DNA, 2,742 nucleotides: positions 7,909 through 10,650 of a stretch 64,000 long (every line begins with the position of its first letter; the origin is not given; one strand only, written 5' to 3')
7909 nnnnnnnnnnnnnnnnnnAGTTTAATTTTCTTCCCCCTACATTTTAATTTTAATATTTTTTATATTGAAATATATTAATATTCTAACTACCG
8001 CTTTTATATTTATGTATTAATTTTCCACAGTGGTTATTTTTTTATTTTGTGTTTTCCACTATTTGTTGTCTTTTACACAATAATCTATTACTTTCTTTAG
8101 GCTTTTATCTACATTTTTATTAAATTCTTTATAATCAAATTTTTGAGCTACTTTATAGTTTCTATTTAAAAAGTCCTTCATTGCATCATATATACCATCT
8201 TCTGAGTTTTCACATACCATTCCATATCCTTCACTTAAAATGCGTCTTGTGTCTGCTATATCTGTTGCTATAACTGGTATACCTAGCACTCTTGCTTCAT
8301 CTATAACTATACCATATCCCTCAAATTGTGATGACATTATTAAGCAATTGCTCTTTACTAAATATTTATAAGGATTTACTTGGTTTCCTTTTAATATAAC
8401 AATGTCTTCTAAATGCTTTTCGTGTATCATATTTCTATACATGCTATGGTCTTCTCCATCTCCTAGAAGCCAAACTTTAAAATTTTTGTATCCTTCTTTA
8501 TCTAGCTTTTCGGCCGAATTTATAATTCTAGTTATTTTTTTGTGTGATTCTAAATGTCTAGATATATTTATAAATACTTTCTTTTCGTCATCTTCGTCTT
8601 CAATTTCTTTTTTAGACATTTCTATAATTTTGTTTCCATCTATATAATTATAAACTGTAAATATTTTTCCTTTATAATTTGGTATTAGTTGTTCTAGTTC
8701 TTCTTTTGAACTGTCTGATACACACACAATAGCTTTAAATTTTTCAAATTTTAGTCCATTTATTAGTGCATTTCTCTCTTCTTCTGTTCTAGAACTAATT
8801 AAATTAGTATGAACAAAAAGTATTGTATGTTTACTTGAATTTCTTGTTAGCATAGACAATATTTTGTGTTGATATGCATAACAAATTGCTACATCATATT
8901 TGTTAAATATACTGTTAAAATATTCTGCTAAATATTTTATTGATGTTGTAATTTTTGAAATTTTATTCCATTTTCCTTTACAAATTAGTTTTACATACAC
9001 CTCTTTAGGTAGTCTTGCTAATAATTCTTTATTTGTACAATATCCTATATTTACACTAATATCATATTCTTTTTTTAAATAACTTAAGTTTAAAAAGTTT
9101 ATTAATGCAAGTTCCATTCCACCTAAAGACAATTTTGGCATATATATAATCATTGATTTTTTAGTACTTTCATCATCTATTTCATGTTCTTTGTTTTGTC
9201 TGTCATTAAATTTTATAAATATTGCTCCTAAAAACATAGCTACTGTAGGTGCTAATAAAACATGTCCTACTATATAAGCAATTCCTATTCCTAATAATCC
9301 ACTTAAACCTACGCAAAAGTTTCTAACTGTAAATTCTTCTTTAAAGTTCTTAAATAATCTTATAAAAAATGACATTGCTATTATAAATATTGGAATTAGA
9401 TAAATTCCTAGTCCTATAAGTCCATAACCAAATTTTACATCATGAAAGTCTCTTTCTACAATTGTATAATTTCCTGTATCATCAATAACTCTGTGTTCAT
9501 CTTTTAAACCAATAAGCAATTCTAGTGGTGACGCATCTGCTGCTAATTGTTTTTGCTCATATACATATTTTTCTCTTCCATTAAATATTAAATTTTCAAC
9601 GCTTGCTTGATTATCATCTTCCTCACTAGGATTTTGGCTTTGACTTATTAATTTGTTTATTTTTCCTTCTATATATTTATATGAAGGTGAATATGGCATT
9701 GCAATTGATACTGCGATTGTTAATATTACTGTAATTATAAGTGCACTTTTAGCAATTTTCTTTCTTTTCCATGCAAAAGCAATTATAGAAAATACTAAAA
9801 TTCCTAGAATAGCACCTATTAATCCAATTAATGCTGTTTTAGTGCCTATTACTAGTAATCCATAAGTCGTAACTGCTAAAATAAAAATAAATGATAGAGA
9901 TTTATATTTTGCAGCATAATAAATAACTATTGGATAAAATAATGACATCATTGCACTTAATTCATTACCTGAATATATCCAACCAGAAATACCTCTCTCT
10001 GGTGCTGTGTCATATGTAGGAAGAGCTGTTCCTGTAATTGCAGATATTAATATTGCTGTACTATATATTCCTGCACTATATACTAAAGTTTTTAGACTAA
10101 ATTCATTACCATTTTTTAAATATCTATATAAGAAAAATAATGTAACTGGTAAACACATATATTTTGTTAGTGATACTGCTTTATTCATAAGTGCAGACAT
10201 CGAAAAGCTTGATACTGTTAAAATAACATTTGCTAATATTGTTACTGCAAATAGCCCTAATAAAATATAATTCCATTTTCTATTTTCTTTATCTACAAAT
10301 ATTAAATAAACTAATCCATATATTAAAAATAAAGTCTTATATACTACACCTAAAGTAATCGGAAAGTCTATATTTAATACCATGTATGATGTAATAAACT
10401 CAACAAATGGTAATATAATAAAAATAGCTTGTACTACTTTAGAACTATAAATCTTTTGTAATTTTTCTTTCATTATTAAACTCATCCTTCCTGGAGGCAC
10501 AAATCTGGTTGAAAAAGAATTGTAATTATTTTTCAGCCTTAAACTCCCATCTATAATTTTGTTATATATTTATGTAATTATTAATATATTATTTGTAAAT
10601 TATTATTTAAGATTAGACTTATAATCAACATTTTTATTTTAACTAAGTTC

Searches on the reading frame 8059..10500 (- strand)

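Call 107: search_protein_families(library=pfam, proteins=[window:8059-10500:-], max_evalue=0.00001)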
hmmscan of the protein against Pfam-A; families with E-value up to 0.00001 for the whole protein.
window:8059-10500:- (813 aa): 3 families
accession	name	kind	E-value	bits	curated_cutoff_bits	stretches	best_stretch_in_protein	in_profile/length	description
PF13425.11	O-antigen_lig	-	2.3e-52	178.8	31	1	21-426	6-450/462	O-antigen ligase like membrane protein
PF00534.26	Glycos_transf_1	-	6.6e-21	75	26.4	1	631-790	6-167/172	Glycosyl transferases group 1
PF13692.12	Glyco_trans_1_4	-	1.3e-14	55.1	27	1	641-779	2-141/142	Glycosyl transferases group 1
